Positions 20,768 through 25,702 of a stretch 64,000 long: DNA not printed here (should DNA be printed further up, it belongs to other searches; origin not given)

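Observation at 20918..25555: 1545-aa fused double-activase / dehydratase-like protein in an otherwise minimal-metabolism context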

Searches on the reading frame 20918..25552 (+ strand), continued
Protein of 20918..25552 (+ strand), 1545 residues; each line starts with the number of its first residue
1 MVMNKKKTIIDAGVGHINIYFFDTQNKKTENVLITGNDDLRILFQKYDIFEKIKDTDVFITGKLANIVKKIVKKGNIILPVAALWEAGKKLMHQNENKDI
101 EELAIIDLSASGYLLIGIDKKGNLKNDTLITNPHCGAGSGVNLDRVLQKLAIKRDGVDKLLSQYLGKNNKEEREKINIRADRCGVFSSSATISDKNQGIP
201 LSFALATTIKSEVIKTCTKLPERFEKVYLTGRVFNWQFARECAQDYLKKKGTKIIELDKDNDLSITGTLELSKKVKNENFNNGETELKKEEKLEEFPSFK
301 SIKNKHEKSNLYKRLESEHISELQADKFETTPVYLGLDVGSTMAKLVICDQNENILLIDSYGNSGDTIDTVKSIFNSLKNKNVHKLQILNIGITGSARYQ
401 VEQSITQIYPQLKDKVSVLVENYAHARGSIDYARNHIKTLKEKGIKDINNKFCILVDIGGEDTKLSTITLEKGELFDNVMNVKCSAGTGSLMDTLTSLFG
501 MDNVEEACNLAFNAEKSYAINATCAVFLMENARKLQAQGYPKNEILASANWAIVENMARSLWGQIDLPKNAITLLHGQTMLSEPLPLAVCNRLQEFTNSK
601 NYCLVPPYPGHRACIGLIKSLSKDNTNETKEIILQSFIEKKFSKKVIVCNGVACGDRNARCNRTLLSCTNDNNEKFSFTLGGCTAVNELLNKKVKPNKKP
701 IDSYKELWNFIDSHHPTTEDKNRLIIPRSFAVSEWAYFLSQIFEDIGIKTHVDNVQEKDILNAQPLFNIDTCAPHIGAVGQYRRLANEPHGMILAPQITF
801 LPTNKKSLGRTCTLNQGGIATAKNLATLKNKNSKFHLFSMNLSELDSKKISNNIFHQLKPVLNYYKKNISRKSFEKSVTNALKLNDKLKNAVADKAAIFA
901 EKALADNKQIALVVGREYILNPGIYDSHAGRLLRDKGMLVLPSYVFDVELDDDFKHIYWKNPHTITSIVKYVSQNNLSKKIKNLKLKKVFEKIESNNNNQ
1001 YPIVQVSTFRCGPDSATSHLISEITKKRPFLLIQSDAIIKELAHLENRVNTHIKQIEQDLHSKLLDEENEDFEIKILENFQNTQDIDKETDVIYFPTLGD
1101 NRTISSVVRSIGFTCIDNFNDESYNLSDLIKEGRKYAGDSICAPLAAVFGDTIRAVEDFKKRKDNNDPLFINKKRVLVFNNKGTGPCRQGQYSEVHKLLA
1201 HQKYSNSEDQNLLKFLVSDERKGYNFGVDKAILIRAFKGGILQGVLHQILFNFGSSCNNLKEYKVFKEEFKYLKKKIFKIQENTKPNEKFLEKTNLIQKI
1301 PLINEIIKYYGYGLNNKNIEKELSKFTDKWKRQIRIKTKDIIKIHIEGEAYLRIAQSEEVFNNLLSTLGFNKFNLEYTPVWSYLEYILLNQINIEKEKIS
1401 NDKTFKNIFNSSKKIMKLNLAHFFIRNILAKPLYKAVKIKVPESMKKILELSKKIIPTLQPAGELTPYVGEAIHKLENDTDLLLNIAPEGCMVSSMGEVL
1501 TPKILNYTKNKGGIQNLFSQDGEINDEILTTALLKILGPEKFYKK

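Call 7: find_homologous_proteins(query=window:20918-25552:+, max_evalue=0.00001)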
Query window:20918-25552:+ (1545 aa): 764 proteins with E <= 0.00001 among 8000 candidates; the best 120 are listed.
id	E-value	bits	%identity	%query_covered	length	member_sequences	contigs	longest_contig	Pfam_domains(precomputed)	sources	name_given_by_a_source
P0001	0.0e+0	3472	100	100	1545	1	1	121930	PF01869.27,PF09989.16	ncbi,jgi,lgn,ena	-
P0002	0.0e+0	2384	68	100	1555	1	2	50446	PF01869.27,PF09989.16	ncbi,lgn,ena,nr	ncbi:hypothetical protein KAI92_05095 [Candidatus Parcubacteria bacterium]|nr:hypothetical protein [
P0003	0.0e+0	1977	57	100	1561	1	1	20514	PF01869.27,PF09989.16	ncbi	-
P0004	0.0e+0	1871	53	100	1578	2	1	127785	PF01869.27,PF09989.16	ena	-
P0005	0.0e+0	1866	54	100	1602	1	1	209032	PF01869.27,PF09989.16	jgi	-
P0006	0.0e+0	1865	53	100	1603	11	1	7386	PF01869.27,PF09989.16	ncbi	-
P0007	0.0e+0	1864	54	100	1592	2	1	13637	PF01869.27,PF09989.16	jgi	jgi:activator of 2-hydroxyglutaryl-CoA dehydratase/predicted nucleotide-binding protein (sugar kinas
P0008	0.0e+0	1857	52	100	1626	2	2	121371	PF01869.27,PF09989.16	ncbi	-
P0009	0.0e+0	1846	54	96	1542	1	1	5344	PF01869.27,PF09989.16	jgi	jgi:activator of 2-hydroxyglutaryl-CoA dehydratase/predicted nucleotide-binding protein (sugar kinas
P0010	0.0e+0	1835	53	99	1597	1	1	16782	PF01869.27,PF09989.16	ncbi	-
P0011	0.0e+0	1819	52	100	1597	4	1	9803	PF01869.27,PF09989.16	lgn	-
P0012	0.0e+0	1818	52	100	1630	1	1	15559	PF01869.27,PF09989.16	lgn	-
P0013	0.0e+0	1816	52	100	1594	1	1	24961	PF01869.27,PF09989.16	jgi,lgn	jgi:activator of 2-hydroxyglutaryl-CoA dehydratase/predicted nucleotide-binding protein (sugar kinas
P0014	0.0e+0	1813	52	100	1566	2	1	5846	PF01869.27,PF09989.16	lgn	-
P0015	0.0e+0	1808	52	99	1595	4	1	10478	PF01869.27,PF09989.16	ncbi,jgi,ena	-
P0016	0.0e+0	1806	52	99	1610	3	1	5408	PF01869.27,PF09989.16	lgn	-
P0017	0.0e+0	1806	53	99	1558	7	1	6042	PF01869.27,PF09989.16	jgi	jgi:activator of 2-hydroxyglutaryl-CoA dehydratase/predicted nucleotide-binding protein (sugar kinas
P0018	0.0e+0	1799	52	99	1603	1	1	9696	PF01869.27,PF09989.16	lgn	-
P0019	0.0e+0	1796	52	99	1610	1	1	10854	PF01869.27,PF09989.16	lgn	-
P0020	0.0e+0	1795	51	99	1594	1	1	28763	PF01869.27,PF09989.16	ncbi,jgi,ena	-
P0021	0.0e+0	1791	51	100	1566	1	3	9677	PF01869.27,PF09989.16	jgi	jgi:activator of 2-hydroxyglutaryl-CoA dehydratase/predicted nucleotide-binding protein (sugar kinas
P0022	0.0e+0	1790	51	100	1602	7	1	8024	PF01869.27,PF09989.16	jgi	-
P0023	0.0e+0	1782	52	99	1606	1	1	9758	PF01869.27,PF09989.16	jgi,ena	-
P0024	0.0e+0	1782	52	99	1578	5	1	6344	PF01869.27,PF09989.16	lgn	-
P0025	0.0e+0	1781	51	99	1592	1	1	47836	PF01869.27,PF09989.16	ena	-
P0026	0.0e+0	1781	54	99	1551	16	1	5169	PF01869.27,PF09989.16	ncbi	-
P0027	0.0e+0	1779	51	100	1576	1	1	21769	PF01869.27,PF09989.16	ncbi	-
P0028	0.0e+0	1778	51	99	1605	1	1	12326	PF01869.27,PF09989.16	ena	-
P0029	0.0e+0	1778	51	99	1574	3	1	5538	PF01869.27,PF09989.16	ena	-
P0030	0.0e+0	1777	52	99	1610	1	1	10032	PF01869.27,PF09989.16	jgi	-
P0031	0.0e+0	1776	51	99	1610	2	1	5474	PF01869.27,PF09989.16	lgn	-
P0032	0.0e+0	1773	51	100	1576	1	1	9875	PF01869.27,PF09989.16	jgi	-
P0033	0.0e+0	1773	50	100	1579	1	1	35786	PF01869.27,PF09989.16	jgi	jgi:activator of 2-hydroxyglutaryl-CoA dehydratase/predicted nucleotide-binding protein (sugar kinas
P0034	0.0e+0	1770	52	99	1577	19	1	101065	PF01869.27,PF09989.16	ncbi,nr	ncbi:hypothetical protein DJ031_05845 [bacterium endosymbiont of Escarpia laminata]|nr:MAG: hypothet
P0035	0.0e+0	1770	50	100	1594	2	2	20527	PF01869.27,PF09989.16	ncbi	-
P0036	0.0e+0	1770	51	99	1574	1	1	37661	PF01869.27,PF09989.16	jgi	-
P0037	0.0e+0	1768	52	99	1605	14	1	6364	PF01869.27,PF09989.16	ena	-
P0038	0.0e+0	1766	53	100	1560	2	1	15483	PF01869.27,PF09989.16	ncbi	-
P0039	0.0e+0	1766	50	100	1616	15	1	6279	PF01869.27,PF09989.16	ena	-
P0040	0.0e+0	1766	52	100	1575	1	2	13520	PF01869.27,PF09989.16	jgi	-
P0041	0.0e+0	1765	51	100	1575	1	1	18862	PF01869.27,PF09989.16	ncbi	-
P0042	0.0e+0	1764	50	99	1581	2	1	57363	PF01869.27,PF09989.16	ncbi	-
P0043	0.0e+0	1763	51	99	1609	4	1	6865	PF01869.27,PF09989.16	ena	-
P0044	0.0e+0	1762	51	99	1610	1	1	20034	PF01869.27,PF09989.16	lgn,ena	-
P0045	0.0e+0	1761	53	100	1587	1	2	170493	PF01869.27,PF09989.16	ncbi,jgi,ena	ncbi:MAG: acyl-CoA dehydratase activase-related protein [archaeon]|jgi:activator of 2-hydroxyglutary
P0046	0.0e+0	1760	51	100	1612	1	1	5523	PF01869.27,PF09989.16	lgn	-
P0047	0.0e+0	1759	50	99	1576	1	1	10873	PF01869.27,PF09989.16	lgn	-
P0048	0.0e+0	1759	50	99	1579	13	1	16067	PF01869.27,PF09989.16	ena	-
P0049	0.0e+0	1757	50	99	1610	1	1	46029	PF01869.27,PF09989.16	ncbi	-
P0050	0.0e+0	1755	53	100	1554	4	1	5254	PF01869.27,PF09989.16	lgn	-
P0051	0.0e+0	1754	51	99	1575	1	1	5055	PF01869.27,PF09989.16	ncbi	-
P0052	0.0e+0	1753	53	100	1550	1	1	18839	PF01869.27,PF09989.16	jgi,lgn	-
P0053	0.0e+0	1753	51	100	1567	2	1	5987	PF01869.27,PF09989.16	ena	-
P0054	0.0e+0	1752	52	100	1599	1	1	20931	PF01869.27,PF09989.16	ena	-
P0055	0.0e+0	1751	50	99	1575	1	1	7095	PF01869.27,PF09989.16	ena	-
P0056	0.0e+0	1751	51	99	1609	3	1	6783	PF01869.27,PF09989.16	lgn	-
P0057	0.0e+0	1751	51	99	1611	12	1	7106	PF01869.27,PF09989.16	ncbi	-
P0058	0.0e+0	1750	50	99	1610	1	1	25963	PF01869.27,PF09989.16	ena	-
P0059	0.0e+0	1750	52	99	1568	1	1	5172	PF01869.27,PF09989.16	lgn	-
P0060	0.0e+0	1750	50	99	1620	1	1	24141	PF01869.27,PF09989.16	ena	-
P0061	0.0e+0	1747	50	100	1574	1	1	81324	PF01869.27,PF09989.16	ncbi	-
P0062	0.0e+0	1746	51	99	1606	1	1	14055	PF01869.27,PF09989.16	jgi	-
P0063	0.0e+0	1745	50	99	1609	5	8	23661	PF01869.27,PF09989.16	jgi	jgi:activator of 2-hydroxyglutaryl-CoA dehydratase/predicted nucleotide-binding protein (sugar kinas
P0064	0.0e+0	1745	50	99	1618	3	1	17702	PF01869.27,PF09989.16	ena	-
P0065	0.0e+0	1745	51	100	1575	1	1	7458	PF01869.27,PF09989.16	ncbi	-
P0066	0.0e+0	1743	50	99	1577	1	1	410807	PF01869.27,PF09989.16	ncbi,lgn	-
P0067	0.0e+0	1742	54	96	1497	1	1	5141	PF01869.27,PF09989.16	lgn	-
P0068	0.0e+0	1742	50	99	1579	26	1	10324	PF01869.27,PF09989.16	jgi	-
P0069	0.0e+0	1742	50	100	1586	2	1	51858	PF01869.27,PF09989.16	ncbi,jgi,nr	ncbi:MAG: hypothetical protein H6R18_531 [Proteobacteria bacterium]|nr:hypothetical protein [Pseudom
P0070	0.0e+0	1741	50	100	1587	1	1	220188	PF01869.27,PF09989.16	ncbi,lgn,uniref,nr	ncbi:BadF/BadG/BcrA/BcrD ATPase family protein [Formivibrio citricus]|uniref:BadF/BadG/BcrA/BcrD ATP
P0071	0.0e+0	1741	50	99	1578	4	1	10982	PF01869.27,PF09989.16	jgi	jgi:activator of 2-hydroxyglutaryl-CoA dehydratase/predicted nucleotide-binding protein (sugar kinas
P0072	0.0e+0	1739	52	100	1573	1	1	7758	PF01869.27,PF09989.16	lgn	-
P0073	0.0e+0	1739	51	99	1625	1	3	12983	PF01869.27,PF09989.16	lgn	-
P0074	0.0e+0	1738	52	100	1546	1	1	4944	PF01869.27,PF09989.16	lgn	-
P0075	0.0e+0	1738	50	99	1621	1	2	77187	PF01869.27,PF09989.16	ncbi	-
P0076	0.0e+0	1737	50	99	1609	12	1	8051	PF01869.27,PF09989.16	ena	-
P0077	0.0e+0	1736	49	100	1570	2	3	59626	PF01869.27,PF09989.16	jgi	-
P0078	0.0e+0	1733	52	100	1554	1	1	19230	PF01869.27,PF09989.16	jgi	jgi:activator of 2-hydroxyglutaryl-CoA dehydratase/predicted nucleotide-binding protein (sugar kinas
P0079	0.0e+0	1732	50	99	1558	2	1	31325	PF01869.27,PF09989.16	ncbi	-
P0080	0.0e+0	1731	51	99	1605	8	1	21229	PF01869.27,PF09989.16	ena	-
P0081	0.0e+0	1731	50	99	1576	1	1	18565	PF01869.27,PF09989.16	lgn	-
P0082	0.0e+0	1731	49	100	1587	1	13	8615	PF01869.27,PF09989.16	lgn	-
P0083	0.0e+0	1731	50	100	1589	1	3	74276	PF01869.27,PF09989.16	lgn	-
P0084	0.0e+0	1729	51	100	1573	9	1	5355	PF01869.27,PF09989.16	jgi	jgi:activator of 2-hydroxyglutaryl-CoA dehydratase/predicted nucleotide-binding protein (sugar kinas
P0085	0.0e+0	1729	49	99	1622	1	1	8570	PF01869.27,PF09989.16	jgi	jgi:activator of 2-hydroxyglutaryl-CoA dehydratase/predicted nucleotide-binding protein (sugar kinas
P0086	0.0e+0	1729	50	100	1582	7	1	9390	PF01869.27,PF09989.16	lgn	-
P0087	0.0e+0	1728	49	99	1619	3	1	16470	PF01869.27,PF09989.16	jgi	jgi:activator of 2-hydroxyglutaryl-CoA dehydratase/predicted nucleotide-binding protein (sugar kinas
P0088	0.0e+0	1728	49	100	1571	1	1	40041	PF01869.27,PF09989.16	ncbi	ncbi:conserved hypothetical protein [Gammaproteobacteria bacterium]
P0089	0.0e+0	1726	49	99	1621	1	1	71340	PF01869.27,PF09989.16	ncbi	-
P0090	0.0e+0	1726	49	99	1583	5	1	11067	PF01869.27,PF09989.16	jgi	jgi:activator of 2-hydroxyglutaryl-CoA dehydratase/predicted nucleotide-binding protein (sugar kinas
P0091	0.0e+0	1724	50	99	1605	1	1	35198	PF01869.27,PF09989.16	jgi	jgi:activator of 2-hydroxyglutaryl-CoA dehydratase/predicted nucleotide-binding protein (sugar kinas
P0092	0.0e+0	1722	52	100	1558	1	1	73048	PF01869.27,PF09989.16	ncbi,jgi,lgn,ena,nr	ncbi:MAG: hypothetical protein DRQ51_03645 [Gammaproteobacteria bacterium]|nr:MAG: hypothetical prot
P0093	0.0e+0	1722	50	100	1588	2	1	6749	PF01869.27,PF09989.16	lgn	-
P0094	0.0e+0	1722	50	100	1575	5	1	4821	PF01869.27,PF09989.16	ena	-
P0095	0.0e+0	1719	49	100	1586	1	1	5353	PF01869.27,PF09989.16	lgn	-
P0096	0.0e+0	1718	50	99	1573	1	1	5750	PF01869.27,PF09989.16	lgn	-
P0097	0.0e+0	1718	49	100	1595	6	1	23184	PF01869.27,PF09989.16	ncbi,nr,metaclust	ncbi:MAG: hypothetical protein A3G24_02535 [Betaproteobacteria bacterium RIFCSPLOWO2_12_FULL_62_13]|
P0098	0.0e+0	1718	49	99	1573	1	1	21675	PF01869.27,PF09989.16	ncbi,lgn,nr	ncbi:MAG: hypothetical protein EPN21_07220 [Methylococcaceae bacterium]|nr:MAG: hypothetical protein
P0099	0.0e+0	1717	50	99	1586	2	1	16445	PF01869.27,PF09989.16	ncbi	-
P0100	0.0e+0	1716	49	99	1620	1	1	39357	PF01869.27,PF09989.16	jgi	jgi:activator of 2-hydroxyglutaryl-CoA dehydratase/predicted nucleotide-binding protein (sugar kinas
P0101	0.0e+0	1714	50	99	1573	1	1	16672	PF01869.27,PF09989.16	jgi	-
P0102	0.0e+0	1714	49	100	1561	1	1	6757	PF01869.27,PF09989.16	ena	-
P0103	0.0e+0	1713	49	100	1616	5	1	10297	PF01869.27,PF09989.16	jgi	jgi:activator of 2-hydroxyglutaryl-CoA dehydratase/predicted nucleotide-binding protein (sugar kinas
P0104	0.0e+0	1712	50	100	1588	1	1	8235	PF01869.27,PF09989.16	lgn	-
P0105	0.0e+0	1711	50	99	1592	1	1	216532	PF01869.27,PF09989.16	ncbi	ncbi:MAG: acyl-CoA dehydratase activase-related protein [Pseudomonadota bacterium]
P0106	0.0e+0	1711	49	100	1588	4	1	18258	PF01869.27,PF09989.16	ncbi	-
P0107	0.0e+0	1704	49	99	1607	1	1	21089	PF01869.27,PF09989.16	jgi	jgi:activator of 2-hydroxyglutaryl-CoA dehydratase/predicted nucleotide-binding protein (sugar kinas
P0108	0.0e+0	1703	51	99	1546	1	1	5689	PF01869.27,PF09989.16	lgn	-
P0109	0.0e+0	1701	49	99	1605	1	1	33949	PF01869.27,PF09989.16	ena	-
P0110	0.0e+0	1700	49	100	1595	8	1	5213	PF01869.27,PF09989.16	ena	-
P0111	0.0e+0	1698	49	99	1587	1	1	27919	PF01869.27,PF09989.16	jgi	jgi:activator of 2-hydroxyglutaryl-CoA dehydratase/predicted nucleotide-binding protein (sugar kinas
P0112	0.0e+0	1698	49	99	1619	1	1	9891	PF01869.27,PF09989.16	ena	-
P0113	0.0e+0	1698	51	99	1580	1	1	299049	PF01869.27,PF09989.16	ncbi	-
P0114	0.0e+0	1694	49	99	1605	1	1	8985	PF01869.27,PF09989.16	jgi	-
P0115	0.0e+0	1693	49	100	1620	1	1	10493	PF01869.27,PF09989.16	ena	-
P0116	0.0e+0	1691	49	100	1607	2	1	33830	PF01869.27,PF09989.16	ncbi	ncbi:MAG: BadF/BadG/BcrA/BcrD ATPase family protein [Thiobacillaceae bacterium]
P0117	0.0e+0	1690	49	100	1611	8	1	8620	PF01869.27,PF09989.16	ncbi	ncbi:MAG: BadF/BadG/BcrA/BcrD ATPase family protein [Thiobacillaceae bacterium]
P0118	0.0e+0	1690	49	98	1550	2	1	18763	PF01869.27,PF09989.16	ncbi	ncbi:MAG: BadF/BadG/BcrA/BcrD ATPase family protein [Candidatus Sedimenticola endophacoides]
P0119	0.0e+0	1689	49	100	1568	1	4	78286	PF01869.27,PF09989.16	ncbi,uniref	ncbi:BadF/BadG/BcrA/BcrD ATPase family protein [Sulfurimonas sp.]|uniref:BadF/BadG/BcrA/BcrD ATPase 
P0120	0.0e+0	1687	49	99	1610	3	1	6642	PF01869.27,PF09989.16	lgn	-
